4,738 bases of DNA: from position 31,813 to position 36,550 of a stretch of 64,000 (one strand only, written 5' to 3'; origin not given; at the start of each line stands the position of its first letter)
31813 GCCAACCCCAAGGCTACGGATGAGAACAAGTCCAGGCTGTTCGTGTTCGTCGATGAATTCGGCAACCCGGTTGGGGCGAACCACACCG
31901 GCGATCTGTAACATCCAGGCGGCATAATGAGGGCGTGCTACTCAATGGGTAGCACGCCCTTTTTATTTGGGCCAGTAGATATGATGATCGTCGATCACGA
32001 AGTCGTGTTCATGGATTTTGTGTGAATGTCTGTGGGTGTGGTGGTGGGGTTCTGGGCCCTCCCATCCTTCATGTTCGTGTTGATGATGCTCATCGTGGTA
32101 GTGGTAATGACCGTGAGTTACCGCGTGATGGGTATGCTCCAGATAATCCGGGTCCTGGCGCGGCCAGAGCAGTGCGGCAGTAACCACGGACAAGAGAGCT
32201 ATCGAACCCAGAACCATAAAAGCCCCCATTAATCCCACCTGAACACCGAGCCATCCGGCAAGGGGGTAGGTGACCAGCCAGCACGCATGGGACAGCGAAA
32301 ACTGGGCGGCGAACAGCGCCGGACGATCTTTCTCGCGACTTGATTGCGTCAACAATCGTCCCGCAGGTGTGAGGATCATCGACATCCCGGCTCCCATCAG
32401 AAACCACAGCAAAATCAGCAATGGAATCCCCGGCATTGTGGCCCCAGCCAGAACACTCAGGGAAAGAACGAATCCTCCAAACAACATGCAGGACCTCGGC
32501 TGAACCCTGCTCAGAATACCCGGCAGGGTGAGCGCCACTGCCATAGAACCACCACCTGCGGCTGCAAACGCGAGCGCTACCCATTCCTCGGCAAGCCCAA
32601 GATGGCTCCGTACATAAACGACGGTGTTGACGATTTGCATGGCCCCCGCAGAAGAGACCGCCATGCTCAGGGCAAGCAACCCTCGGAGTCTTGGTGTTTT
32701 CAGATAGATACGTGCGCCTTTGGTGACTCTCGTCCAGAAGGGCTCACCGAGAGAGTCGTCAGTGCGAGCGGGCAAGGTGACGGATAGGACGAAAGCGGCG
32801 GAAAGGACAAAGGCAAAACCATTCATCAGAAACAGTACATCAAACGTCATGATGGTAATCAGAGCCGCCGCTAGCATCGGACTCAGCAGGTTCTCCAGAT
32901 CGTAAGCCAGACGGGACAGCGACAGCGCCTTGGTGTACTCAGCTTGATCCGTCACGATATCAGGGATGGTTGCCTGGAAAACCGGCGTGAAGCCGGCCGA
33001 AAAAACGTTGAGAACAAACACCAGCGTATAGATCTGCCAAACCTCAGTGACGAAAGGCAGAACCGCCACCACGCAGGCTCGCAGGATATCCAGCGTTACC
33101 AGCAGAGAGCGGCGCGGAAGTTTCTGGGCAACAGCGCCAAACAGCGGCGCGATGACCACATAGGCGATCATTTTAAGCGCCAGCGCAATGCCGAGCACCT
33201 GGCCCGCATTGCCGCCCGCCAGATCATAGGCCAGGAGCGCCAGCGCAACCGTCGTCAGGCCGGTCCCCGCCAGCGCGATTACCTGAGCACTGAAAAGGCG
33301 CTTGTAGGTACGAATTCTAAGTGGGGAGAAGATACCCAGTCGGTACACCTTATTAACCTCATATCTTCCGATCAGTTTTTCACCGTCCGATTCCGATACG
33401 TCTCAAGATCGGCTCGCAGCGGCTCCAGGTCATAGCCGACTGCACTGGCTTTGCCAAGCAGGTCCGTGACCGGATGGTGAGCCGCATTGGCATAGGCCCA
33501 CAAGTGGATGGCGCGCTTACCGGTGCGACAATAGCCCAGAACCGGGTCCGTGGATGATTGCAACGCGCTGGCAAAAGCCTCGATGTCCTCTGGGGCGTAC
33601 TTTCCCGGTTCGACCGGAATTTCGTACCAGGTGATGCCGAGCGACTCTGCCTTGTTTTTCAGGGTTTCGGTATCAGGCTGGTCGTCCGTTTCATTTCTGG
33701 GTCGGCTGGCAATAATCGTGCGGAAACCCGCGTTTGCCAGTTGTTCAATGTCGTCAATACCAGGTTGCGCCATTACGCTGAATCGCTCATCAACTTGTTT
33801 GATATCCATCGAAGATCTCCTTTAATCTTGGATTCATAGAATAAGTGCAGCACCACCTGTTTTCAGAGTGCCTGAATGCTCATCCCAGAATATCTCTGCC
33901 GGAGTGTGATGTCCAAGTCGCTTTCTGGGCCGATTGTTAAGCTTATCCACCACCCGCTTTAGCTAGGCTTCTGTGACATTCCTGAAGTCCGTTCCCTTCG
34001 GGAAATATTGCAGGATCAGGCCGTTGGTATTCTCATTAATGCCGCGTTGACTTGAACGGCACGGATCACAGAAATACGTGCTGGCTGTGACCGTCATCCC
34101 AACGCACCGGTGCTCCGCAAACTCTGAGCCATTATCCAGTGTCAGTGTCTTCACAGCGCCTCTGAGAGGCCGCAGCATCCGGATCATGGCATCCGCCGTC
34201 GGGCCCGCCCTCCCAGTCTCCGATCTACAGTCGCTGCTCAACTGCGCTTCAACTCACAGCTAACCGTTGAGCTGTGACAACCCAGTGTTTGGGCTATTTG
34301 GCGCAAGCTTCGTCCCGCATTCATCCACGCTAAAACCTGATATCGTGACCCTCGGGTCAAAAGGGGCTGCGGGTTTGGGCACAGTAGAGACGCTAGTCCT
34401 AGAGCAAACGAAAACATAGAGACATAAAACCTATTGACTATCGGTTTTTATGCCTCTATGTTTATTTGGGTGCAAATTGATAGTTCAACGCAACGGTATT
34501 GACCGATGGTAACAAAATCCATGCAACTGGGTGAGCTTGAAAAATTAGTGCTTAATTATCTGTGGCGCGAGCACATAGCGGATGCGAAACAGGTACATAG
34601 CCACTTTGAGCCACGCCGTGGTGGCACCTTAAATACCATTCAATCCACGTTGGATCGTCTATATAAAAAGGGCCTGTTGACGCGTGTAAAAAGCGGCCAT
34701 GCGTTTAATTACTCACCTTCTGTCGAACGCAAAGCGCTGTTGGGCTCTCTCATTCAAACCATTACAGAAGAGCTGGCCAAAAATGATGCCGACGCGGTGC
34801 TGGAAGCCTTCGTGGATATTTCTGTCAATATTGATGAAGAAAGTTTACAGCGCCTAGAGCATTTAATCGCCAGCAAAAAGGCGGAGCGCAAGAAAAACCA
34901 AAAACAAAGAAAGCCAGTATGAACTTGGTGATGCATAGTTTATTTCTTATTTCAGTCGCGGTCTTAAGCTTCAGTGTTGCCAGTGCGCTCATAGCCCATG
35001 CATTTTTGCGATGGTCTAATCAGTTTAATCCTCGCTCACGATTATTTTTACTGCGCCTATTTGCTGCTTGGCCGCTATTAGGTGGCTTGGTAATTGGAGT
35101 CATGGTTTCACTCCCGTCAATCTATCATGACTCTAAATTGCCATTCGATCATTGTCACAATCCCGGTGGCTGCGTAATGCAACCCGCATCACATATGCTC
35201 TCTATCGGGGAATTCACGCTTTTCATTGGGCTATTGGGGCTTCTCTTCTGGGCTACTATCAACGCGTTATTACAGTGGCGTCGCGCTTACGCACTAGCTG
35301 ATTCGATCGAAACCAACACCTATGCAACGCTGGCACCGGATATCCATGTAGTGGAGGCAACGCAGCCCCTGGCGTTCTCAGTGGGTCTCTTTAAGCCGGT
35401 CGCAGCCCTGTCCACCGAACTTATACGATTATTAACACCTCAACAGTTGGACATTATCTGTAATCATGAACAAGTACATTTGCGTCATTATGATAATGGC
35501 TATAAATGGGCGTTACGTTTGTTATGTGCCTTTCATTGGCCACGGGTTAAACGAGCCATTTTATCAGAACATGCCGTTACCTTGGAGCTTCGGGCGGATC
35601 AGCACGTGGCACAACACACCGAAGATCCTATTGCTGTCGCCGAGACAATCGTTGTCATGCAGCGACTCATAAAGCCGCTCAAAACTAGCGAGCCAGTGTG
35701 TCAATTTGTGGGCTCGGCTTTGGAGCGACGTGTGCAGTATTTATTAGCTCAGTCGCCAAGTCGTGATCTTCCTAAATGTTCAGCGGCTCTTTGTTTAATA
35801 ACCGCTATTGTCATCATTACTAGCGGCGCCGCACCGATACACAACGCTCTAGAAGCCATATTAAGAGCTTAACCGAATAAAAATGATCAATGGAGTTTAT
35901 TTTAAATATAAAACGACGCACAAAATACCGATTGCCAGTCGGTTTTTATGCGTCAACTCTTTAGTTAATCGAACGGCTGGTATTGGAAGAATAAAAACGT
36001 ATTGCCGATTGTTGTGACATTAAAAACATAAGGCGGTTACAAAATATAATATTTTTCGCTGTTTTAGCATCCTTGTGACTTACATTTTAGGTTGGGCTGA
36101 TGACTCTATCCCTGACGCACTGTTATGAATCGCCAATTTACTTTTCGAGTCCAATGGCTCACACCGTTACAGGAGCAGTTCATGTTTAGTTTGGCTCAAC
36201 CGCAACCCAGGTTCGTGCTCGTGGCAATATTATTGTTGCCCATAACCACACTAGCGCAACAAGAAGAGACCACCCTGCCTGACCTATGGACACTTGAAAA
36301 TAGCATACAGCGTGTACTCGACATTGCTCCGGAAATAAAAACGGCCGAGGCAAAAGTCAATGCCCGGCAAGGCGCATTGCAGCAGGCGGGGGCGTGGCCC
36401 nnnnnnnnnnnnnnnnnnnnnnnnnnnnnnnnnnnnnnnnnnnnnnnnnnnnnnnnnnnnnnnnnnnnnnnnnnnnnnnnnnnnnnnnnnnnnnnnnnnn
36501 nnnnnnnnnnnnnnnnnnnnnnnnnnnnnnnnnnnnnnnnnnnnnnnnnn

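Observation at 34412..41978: BlaI/BlaR1-type proteolytic switch wired to a heavy-metal RND pump, with a duplicated operator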

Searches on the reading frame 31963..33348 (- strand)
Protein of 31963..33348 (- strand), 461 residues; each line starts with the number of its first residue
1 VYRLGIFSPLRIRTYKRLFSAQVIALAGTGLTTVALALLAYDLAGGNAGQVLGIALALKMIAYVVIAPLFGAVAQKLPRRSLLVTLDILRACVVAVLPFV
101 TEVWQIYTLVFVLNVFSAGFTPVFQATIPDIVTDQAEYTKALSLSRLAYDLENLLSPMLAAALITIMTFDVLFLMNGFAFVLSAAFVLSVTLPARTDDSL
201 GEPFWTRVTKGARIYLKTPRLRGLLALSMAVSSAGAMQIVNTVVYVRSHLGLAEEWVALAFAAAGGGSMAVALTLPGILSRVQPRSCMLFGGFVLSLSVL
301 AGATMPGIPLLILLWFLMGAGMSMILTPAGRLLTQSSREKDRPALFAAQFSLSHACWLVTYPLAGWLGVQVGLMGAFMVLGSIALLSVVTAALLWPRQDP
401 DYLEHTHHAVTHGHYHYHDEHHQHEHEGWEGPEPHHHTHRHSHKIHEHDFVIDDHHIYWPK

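Call 3: search_protein_families(library=pfam, proteins=[window:31963-33348:-], max_evalue=0.01)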
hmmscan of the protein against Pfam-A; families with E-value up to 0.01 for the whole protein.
window:31963-33348:- (461 aa): 4 families
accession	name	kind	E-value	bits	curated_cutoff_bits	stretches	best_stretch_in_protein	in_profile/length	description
PF07690.21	MFS_1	-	5e-33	114.9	33.4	2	18-307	1-290/347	Major Facilitator Superfamily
PF05977.19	MFS_3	-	7.3e-11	41.6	27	1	6-327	3-326/524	Transmembrane secretion effector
PF12832.13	MFS_1_like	-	0.0019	17.8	25.2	1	52-193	36-176/373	MFS_1 like family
PF14150.11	YesK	-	0.007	17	25.2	1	316-387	2-75/81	YesK-like protein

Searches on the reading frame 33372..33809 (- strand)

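Call 3: search_protein_families(library=pfam, proteins=[window:33372-33809:-], max_evalue=0.01)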
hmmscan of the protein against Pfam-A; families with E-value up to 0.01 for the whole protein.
window:33372-33809:- (145 aa): 2 families
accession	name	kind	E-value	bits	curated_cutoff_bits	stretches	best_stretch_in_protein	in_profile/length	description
PF04273.18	BLH_phosphatase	-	1.4e-24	86.9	26.1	1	2-109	1-108/110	Beta-lactamase hydrolase-like protein, phosphatase-like domain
PF22741.1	PTP-NADK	-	0.00024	21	27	1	9-97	29-117/163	DSP-PTPase phosphatase fused to NAD+ Kinase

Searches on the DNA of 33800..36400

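Call 92: search_rna_families(source=window, start=33800, end=36400, threshold=evalue, max_evalue=1)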
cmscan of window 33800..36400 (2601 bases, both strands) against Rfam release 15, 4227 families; matches with E-value up to 1: 0.
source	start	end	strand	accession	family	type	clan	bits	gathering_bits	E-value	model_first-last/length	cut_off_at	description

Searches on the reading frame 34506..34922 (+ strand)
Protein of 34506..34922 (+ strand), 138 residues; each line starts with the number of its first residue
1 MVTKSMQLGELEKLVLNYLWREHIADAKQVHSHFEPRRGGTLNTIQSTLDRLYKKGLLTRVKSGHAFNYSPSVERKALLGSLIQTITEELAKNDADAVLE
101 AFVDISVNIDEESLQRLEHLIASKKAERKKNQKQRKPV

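Call 3: search_protein_families(library=pfam, proteins=[window:34506-34922:+], max_evalue=0.01)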
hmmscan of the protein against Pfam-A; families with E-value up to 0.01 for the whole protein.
window:34506-34922:+ (138 aa): 2 families
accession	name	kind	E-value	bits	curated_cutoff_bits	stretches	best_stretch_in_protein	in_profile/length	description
PF03965.22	Penicillinase_R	-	2e-21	76.9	22.6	1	8-122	1-114/115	Penicillinase repressor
PF24033.1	DUF7342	-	0.0032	17.9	31.6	1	43-127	32-117/150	Family of unknown function (DUF7342)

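Call 23: search_protein_families(library=ncbifam, proteins=[window:34506-34922:+], max_evalue=0.001)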
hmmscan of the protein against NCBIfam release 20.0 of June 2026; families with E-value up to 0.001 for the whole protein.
window:34506-34922:+ (138 aa): 5 families
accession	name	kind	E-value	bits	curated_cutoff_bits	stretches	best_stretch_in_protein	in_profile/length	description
TIGR02698.1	CopY_TcrY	equivalog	3.3e-14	53.2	121.95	1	12-127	6-120/130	CopY/TcrY family copper transport repressor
NF000244.1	MecI_of_mecC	exception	1.4e-07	31.5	250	1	11-125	11-124/125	mecC-type methicillin resistance repressor MecI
NF000243.1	MecI_of_mecA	exception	8.5e-07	29.2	250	1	3-104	3-104/123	mecA-type methicillin resistance repressor MecI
NF000186.1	BlaI_of_MRSA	exception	0.00012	22.1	250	1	1-102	1-102/126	penicillinase repressor BlaI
NF012168.1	BlaI_of_BCL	exception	0.00019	21.4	180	1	8-122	6-119/121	penicillinase repressor BlaI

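Call 62: search_solved_structures(query=window:34506-34922:+, max_evalue=0.01, show_alignments=2)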
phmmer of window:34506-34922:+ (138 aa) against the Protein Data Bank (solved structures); distinct sequences matched with E-value up to 0.01: 6.
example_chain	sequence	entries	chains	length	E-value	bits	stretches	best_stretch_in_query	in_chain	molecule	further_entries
2g9w_A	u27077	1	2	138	7.5e-10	42.3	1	4-113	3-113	conserved hypothetical protein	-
1okr_A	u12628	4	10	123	2.8e-07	34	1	3-121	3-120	METHICILLIN RESISTANCE REGULATORY PROTEIN MECI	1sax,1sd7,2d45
1sd6_A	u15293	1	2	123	3.1e-07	33.9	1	3-121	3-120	Methicillin resistance regulatory protein mecI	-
1sd4_A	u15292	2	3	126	3.4e-05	27.2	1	2-103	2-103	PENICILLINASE REPRESSOR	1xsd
1p6r_A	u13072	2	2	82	3.5e-05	27.2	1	4-75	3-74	Penicillinase repressor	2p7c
2k4b_A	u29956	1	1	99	0.0061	20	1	8-74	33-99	Transcriptional regulator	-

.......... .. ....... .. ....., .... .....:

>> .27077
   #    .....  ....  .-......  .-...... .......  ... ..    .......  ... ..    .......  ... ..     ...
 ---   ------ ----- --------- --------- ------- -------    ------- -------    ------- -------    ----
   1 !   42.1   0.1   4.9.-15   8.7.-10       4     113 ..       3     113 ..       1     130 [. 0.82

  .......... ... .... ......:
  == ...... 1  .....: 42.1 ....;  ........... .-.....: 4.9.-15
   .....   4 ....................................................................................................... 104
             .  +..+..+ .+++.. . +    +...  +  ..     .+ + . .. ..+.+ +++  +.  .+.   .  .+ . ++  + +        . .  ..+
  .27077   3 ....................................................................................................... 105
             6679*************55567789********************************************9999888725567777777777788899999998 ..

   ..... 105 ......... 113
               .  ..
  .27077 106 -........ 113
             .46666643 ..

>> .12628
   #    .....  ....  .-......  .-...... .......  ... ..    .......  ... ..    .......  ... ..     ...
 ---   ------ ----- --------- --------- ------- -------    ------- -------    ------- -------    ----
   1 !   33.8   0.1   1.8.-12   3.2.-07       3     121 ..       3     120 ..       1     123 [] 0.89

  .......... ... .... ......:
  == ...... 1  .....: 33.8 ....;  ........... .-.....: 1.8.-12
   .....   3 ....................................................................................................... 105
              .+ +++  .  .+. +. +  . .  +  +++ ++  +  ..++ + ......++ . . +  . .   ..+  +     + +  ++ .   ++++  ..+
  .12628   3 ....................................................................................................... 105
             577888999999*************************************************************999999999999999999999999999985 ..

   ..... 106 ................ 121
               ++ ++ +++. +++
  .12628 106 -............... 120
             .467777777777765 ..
